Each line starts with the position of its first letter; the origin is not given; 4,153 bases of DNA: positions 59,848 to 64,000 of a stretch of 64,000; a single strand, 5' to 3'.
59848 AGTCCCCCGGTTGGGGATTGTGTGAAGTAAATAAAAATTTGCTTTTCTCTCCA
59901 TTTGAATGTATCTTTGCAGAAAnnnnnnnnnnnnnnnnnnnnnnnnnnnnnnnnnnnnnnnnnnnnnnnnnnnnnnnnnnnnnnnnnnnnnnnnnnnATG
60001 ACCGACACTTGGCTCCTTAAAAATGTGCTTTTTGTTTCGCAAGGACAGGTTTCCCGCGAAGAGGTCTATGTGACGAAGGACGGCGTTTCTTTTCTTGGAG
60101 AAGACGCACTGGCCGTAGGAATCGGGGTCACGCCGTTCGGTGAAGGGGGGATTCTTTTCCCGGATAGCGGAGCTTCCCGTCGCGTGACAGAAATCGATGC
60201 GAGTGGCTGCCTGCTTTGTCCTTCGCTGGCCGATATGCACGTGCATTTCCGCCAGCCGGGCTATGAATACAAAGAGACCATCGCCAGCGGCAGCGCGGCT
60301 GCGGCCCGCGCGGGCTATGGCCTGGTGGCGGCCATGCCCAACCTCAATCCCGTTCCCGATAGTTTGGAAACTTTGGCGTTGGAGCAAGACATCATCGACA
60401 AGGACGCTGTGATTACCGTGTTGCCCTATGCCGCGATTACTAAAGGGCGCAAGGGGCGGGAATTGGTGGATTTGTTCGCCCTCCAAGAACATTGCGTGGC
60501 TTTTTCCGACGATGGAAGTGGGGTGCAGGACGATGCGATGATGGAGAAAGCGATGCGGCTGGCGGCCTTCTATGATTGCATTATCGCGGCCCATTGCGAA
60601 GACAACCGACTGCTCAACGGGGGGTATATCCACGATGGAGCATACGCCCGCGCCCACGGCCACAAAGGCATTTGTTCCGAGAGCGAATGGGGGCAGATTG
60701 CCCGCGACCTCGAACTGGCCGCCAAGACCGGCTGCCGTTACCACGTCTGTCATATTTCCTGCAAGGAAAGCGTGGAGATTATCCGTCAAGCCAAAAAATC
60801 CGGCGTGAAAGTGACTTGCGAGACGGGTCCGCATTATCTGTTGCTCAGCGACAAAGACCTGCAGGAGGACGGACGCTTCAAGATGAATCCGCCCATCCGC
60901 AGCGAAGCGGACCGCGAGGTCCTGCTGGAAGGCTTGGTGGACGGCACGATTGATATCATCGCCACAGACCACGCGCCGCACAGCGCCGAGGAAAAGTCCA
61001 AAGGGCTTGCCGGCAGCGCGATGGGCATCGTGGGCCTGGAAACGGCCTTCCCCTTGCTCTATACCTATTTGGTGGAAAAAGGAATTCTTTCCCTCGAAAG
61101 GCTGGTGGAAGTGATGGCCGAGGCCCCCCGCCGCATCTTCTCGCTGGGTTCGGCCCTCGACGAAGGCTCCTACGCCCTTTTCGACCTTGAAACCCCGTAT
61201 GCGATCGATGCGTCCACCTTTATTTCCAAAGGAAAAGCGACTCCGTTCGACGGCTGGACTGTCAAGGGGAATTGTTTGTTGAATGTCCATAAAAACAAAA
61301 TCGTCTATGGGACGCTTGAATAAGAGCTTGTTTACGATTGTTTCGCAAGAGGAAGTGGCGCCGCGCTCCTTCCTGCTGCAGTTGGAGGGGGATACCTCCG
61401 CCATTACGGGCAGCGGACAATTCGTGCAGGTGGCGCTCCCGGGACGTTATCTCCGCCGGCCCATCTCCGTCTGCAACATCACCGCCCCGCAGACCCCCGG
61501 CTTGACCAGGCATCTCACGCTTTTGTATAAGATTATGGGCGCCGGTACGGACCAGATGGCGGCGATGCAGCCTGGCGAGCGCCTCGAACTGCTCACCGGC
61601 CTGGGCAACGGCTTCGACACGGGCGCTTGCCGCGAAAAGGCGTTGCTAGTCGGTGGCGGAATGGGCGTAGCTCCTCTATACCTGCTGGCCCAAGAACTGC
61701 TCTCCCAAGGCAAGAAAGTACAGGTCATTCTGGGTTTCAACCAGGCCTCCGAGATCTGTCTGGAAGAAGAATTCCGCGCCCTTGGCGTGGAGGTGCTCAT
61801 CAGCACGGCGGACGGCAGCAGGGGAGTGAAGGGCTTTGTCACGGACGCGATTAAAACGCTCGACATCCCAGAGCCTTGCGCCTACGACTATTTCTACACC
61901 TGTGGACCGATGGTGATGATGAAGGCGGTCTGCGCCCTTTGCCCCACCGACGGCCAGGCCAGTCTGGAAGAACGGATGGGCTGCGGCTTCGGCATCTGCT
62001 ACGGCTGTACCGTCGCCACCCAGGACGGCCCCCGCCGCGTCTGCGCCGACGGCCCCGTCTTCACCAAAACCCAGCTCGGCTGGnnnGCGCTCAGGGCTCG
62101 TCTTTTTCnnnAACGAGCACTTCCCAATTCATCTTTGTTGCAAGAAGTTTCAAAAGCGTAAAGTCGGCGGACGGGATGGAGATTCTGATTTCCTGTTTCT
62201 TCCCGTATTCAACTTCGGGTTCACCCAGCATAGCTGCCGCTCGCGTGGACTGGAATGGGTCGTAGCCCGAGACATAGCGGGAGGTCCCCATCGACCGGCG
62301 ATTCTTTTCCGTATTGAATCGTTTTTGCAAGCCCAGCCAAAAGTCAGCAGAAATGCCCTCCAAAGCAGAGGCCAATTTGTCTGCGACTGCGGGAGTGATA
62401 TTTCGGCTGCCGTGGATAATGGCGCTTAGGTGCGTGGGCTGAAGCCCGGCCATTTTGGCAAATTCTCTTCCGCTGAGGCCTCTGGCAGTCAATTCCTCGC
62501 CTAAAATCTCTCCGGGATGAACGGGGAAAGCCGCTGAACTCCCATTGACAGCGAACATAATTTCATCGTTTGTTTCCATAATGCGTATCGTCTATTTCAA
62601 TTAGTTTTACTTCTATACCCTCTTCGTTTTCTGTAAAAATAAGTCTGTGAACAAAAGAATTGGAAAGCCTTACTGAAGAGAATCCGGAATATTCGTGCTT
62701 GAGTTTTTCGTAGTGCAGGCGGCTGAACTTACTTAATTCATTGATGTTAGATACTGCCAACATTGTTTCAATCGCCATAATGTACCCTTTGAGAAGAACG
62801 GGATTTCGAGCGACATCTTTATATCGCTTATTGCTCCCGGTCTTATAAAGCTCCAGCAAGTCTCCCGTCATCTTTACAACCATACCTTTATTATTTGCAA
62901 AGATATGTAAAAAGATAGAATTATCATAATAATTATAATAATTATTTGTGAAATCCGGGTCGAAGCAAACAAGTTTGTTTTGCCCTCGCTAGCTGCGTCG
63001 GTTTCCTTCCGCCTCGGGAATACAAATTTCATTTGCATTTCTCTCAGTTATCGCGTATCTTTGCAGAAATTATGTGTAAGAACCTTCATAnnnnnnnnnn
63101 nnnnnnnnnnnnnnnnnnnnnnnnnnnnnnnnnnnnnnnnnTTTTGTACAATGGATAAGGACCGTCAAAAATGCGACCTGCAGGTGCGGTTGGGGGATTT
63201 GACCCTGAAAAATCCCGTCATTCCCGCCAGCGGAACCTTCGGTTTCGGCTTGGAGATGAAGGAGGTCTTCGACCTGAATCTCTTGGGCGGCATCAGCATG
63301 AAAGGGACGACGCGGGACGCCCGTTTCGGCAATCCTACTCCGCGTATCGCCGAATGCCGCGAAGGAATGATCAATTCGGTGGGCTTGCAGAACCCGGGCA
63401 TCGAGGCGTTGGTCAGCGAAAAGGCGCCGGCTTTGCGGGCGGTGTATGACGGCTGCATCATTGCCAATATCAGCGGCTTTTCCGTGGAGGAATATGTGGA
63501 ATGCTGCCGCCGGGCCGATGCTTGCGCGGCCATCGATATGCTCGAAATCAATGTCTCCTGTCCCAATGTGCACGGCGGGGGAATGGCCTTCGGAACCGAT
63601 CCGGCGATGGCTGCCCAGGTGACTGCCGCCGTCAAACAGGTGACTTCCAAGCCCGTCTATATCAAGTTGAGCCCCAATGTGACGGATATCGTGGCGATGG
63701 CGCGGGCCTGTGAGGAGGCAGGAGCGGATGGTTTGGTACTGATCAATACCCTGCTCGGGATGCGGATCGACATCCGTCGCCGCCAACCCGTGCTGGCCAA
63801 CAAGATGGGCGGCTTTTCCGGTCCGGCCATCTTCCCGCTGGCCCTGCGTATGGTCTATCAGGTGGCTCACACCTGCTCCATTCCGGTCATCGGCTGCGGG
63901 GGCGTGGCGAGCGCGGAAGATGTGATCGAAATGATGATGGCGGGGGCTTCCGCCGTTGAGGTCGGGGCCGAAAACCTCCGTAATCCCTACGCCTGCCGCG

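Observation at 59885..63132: Duplicated micro-uORF plus terminator leader before pyrC and pyrD: candidate UTP-sensing attenuator in Bacteroidales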

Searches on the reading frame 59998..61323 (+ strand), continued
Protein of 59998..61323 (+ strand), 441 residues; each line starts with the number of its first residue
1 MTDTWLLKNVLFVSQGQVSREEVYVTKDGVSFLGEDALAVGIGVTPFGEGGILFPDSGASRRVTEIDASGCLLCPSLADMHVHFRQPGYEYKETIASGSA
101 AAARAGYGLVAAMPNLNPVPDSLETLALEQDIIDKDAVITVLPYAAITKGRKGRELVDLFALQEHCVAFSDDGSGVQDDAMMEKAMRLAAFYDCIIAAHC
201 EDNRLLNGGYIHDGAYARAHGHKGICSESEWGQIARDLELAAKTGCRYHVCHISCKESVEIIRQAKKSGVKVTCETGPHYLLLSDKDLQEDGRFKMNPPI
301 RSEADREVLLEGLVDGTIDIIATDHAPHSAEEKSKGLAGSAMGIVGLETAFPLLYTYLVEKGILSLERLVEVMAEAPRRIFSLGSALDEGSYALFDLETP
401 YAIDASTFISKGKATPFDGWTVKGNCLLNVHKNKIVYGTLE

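Call 53: find_encoding_contigs(protein=P0011, flank=1500, max_places=2)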
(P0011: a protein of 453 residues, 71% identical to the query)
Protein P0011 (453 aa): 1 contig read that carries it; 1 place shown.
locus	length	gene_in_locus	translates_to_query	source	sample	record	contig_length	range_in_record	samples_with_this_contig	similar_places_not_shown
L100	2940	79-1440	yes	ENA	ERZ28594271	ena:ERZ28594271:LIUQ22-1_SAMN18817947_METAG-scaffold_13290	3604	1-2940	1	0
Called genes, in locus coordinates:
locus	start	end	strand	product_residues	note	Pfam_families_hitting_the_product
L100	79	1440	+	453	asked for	PF01979:Amidohydro_1, PF12890:DHOase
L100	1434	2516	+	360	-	PF00988:CPSase_sm_chain, PF00117:GATase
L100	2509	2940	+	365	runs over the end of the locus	?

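Call 54: find_encoding_contigs(protein=P0021, flank=1500, max_places=2)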
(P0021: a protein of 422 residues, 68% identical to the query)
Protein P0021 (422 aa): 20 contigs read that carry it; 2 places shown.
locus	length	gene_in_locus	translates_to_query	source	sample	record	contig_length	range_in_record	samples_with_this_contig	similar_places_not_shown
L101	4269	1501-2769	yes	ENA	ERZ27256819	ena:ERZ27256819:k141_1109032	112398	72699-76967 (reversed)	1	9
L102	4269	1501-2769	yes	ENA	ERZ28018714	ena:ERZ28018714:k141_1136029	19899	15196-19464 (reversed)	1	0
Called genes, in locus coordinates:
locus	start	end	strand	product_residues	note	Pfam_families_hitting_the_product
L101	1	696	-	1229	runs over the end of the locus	PF18072:FGAR-AT_linker, PF02769:AIRS_C, PF13507:GATase_5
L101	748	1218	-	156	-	PF00731:AIRC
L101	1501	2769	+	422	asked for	PF01979:Amidohydro_1, PF12890:DHOase, PF07969:Amidohydro_3 (weak)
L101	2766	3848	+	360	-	PF00988:CPSase_sm_chain, PF00117:GATase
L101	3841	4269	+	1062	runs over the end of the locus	PF25596:CPSase_L_D1, PF02786:CPSase_L_D2, PF02787:CPSase_L_D3, PF25596:CPSase_L_D1, PF02655:ATP-grasp_3, PF02786:CPSase_L_D2, PF02222:ATP-grasp, PF07478:Dala_Dala_lig_C, +7 more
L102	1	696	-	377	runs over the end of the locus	?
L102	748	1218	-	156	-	PF00731:AIRC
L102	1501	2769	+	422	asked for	PF01979:Amidohydro_1, PF12890:DHOase, PF07969:Amidohydro_3 (weak)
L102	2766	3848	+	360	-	PF00988:CPSase_sm_chain, PF00117:GATase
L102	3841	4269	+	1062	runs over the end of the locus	PF25596:CPSase_L_D1, PF02786:CPSase_L_D2, PF02787:CPSase_L_D3, PF25596:CPSase_L_D1, PF02655:ATP-grasp_3, PF02786:CPSase_L_D2, PF02222:ATP-grasp, PF07478:Dala_Dala_lig_C, +7 more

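Call 55: find_encoding_contigs(protein=P0017, flank=1500, max_places=2)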
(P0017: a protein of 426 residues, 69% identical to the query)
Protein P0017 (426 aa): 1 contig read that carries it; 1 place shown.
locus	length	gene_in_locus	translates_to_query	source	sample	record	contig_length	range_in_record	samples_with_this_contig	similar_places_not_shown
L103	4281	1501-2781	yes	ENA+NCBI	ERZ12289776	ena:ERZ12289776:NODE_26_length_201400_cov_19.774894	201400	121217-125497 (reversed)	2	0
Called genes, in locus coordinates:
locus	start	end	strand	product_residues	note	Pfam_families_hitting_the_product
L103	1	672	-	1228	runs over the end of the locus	PF18072:FGAR-AT_linker, PF02769:AIRS_C, PF13507:GATase_5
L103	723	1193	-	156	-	PF00731:AIRC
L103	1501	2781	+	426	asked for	PF01979:Amidohydro_1, PF12890:DHOase, PF07969:Amidohydro_3 (weak)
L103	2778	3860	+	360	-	PF00988:CPSase_sm_chain, PF00117:GATase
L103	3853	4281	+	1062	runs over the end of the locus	PF25596:CPSase_L_D1, PF02786:CPSase_L_D2, PF02787:CPSase_L_D3, PF25596:CPSase_L_D1, PF02655:ATP-grasp_3, PF02786:CPSase_L_D2, PF07478:Dala_Dala_lig_C, PF02142:MGS, +5 more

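Call 56: find_encoding_contigs(protein=P0061, flank=1500, max_places=2)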
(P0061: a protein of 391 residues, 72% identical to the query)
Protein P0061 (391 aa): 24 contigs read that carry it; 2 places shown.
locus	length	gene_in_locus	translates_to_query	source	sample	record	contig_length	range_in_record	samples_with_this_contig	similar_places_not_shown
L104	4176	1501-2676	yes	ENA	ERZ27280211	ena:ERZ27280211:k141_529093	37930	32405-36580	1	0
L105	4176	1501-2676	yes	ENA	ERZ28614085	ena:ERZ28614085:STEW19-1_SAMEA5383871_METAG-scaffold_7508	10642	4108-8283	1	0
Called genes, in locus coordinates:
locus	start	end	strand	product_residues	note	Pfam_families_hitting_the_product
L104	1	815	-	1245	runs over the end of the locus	PF18072:FGAR-AT_linker, PF02769:AIRS_C, PF13507:GATase_5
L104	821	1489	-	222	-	PF00731:AIRC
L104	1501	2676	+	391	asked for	PF01979:Amidohydro_1, PF12890:DHOase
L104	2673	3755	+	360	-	PF00988:CPSase_sm_chain, PF00117:GATase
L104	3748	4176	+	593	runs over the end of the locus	?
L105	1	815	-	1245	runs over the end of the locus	PF18072:FGAR-AT_linker, PF02769:AIRS_C, PF13507:GATase_5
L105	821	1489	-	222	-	PF00731:AIRC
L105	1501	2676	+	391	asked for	PF01979:Amidohydro_1, PF12890:DHOase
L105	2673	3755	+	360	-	PF00988:CPSase_sm_chain, PF00117:GATase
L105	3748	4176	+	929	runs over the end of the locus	?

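Call 71: search_protein_families(library=ncbifam, max_evalue=0.00001, proteins=[window:59998-61320:+])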
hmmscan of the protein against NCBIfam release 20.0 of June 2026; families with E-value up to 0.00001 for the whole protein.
window:59998-61320:+ (441 aa): 30 families (the best 25 are shown)
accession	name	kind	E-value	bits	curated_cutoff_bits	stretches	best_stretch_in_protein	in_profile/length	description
NF006837.0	PRK09357.1-2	equivalog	5.2e-146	486.6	575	1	61-438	40-423/428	dihydroorotase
TIGR00857.1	pyrC_multi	subfamily_domain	2.1e-114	382.7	279.05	1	66-437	30-409/412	dihydroorotase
NF006841.0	PRK09357.2-2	equivalog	9e-102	340.9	640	1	63-439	37-419/421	dihydroorotase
NF006845.0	PRK09357.2-6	equivalog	2.6e-100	336.1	728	1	65-437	45-425/428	dihydroorotase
NF006844.0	PRK09357.2-5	equivalog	5.8e-100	335.2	701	1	65-437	45-420/422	dihydroorotase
NF006836.0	PRK09357.1-1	equivalog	3.6e-96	322.5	538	1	61-435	38-422/432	dihydroorotase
NF006842.0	PRK09357.2-3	equivalog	5.8e-95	318.5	695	1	66-435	50-436/440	dihydroorotase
NF006843.0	PRK09357.2-4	equivalog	5.7e-94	315.4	786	1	66-437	44-420/431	dihydroorotase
NF006839.0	PRK09357.1-4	equivalog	6.1e-89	298.5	576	1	63-438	41-421/422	dihydroorotase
NF006558.0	PRK09059.1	equivalog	3.3e-76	256.6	645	1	58-437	43-427/430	dihydroorotase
NF002668.0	PRK02382.1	equivalog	7.4e-70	235.8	452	1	63-421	36-396/436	dihydroorotase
NF005791.0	PRK07627.1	equivalog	7e-68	229.5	442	1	64-438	44-423/425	dihydroorotase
NF005614.0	PRK07369.1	equivalog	1.3e-65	221.9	456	1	61-427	43-414/419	dihydroorotase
NF006838.0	PRK09357.1-3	equivalog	9.4e-65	219.1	644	1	64-437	44-421/423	dihydroorotase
NF005751.0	PRK07575.1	equivalog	4.4e-57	193.5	529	1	61-437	42-420/440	dihydroorotase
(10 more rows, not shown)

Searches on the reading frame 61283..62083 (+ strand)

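Call 11: search_protein_families(library=pfam, proteins=[window:61283-62083:+])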
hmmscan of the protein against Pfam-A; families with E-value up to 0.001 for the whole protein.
window:61283-62083:+ (267 aa): 2 families
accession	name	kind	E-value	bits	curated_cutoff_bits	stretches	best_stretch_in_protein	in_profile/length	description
PF10418.14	DHODB_Fe-S_bind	-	7.4e-14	51.6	23.9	1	229-265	1-40/41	Iron-sulfur cluster binding domain of dihydroorotate dehydrogenase B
PF00175.26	NAD_binding_1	-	1e-08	36.3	22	1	122-217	1-108/109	Oxidoreductase NAD-binding domain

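Call 71: search_protein_families(library=ncbifam, max_evalue=0.00001, proteins=[window:61283-62083:+])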
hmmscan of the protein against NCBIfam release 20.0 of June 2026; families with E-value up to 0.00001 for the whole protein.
window:61283-62083:+ (267 aa): 17 families
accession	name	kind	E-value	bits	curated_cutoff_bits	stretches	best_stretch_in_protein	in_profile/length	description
NF000799.0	PRK00054.1-4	equivalog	2.9e-60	203.5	314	1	13-262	3-253/258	dihydroorotate dehydrogenase electron transfer subunit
NF000798.0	PRK00054.1-3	equivalog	5.3e-52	176.9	219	1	17-263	8-240/244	dihydroorotate dehydrogenase electron transfer subunit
NF000797.0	PRK00054.1-2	equivalog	6.3e-52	176.5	270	1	4-263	4-263/267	dihydroorotate dehydrogenase electron transfer subunit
NF000796.0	PRK00054.1-1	equivalog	1.1e-44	152.6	224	1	42-265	29-235/254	dihydroorotate dehydrogenase electron transfer subunit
NF009414.0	PRK12778.1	equivalog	1.9e-37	128.9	1103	1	17-266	2-249/752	bifunctional dihydroorotate dehydrogenase B NAD binding subunit/NADPH-dependent glutamate synthase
NF004862.0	PRK06222.1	subfamily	2.1e-37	129.2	220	1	17-267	2-250/281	sulfide/dihydroorotate dehydrogenase-like FAD/NAD-binding protein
TIGR02911.1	sulfite_red_B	equivalog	1.6e-21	76.6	288.6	1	43-262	32-253/261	anaerobic sulfite reductase subunit AsrB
NF009413.0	PRK12775.1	equivalog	3.4e-21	74.8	1895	1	17-263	2-246/1006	putative trifunctional 2-polyprenylphenol hydroxylase/glutamate synthase subunit beta/ferritin domain-containing protein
NF006220.0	PRK08345.1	subfamily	1.5e-16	60.5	395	2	182-261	200-283/294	cytochrome-c3 hydrogenase subunit gamma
NF040830.1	sulfhyd_ShyC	equivalog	2.3e-15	56.5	600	1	180-262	192-278/288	NAD(P)-dependent hydrogenase/sulfhydrogenase 2 subunit gamma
NF004470.0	PRK05802.1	equivalog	2.8e-12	46.3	313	1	17-254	68-314/330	sulfide/dihydroorotate dehydrogenase-like FAD/NAD-binding protein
NF040810.1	BenC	equivalog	6.5e-12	45.3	430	1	18-219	108-314/333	benzoate 1,2-dioxygenase electron transfer component BenC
NF040835.1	sulfhyd_HydG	equivalog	6.5e-12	45.3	650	1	206-262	219-281/292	NADPH-dependent hydrogenase/sulfhydrogenase 1 subunit gamma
NF009415.0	PRK12779.1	equivalog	1.3e-11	43.2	1519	1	18-261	652-914/944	putative bifunctional glutamate synthase subunit beta/2-polyprenylphenol hydroxylase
NF045803.1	MethMoxFADbindMmoC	equivalog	3.7e-09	35.8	500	1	38-224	136-329/343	aromatic/alkene monooxygenase hydroxylase FAD-binding subunit MmoC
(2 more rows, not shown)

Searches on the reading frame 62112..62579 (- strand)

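Call 11: search_protein_families(library=pfam, proteins=[window:62112-62579:-])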
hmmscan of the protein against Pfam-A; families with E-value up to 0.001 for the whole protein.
window:62112-62579:- (156 aa): 1 family
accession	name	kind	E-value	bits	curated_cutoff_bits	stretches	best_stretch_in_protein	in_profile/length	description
PF01381.28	HTH_3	-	2.4e-09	37.5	23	1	29-80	4-54/55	Helix-turn-helix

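Call 71: search_protein_families(library=ncbifam, max_evalue=0.00001, proteins=[window:62112-62579:-])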
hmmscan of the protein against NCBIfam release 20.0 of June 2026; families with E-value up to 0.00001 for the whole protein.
window:62112-62579:- (156 aa): 1 family
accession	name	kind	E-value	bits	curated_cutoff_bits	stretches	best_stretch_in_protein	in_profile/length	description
TIGR02607.1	antidote_HigA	equivalog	3.7e-16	58.7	47.7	1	19-94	4-79/81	HigA family addiction module antitoxin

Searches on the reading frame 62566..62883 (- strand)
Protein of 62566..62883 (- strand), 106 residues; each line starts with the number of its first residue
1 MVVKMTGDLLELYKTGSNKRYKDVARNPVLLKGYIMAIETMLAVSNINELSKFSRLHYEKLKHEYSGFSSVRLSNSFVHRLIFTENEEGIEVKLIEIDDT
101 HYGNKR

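Call 11: search_protein_families(library=pfam, proteins=[window:62566-62883:-])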
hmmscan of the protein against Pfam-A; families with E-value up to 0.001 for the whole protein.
window:62566-62883:- (106 aa): 0 families

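Call 71: search_protein_families(library=ncbifam, max_evalue=0.00001, proteins=[window:62566-62883:-])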
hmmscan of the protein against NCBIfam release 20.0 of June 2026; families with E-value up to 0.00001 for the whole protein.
window:62566-62883:- (106 aa): 0 families

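Call 87: search_protein_families(library=pfam, max_evalue=0.001, proteins=[window:62566-62883:-])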
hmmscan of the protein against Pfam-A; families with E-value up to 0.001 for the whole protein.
window:62566-62883:- (106 aa): 0 families

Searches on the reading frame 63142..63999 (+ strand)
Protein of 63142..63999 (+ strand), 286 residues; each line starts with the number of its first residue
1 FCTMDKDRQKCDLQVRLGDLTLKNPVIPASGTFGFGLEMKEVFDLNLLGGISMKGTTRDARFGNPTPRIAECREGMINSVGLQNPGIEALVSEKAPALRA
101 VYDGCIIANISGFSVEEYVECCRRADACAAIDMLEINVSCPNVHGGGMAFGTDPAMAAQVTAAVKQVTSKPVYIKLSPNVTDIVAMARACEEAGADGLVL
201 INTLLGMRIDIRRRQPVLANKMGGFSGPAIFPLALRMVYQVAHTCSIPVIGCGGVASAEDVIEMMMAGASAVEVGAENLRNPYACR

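Call 11: search_protein_families(library=pfam, proteins=[window:63142-63999:+])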
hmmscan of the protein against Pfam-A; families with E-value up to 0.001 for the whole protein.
window:63142-63999:+ (286 aa): 4 families
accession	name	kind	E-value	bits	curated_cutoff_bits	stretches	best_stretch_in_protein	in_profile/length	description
PF01180.27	DHO_dh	-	5.7e-82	275.6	27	1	13-284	2-279/291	Dihydroorotate dehydrogenase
PF01207.24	Dus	-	6.6e-10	39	20.4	1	110-284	60-223/311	Dihydrouridine synthase (Dus)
PF03060.21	NMO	-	1.7e-05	24.9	28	1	222-276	167-223/331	Nitronate monooxygenase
PF00977.27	His_biosynth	-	6e-05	23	23.6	0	236-281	63-108/228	Histidine biosynthesis protein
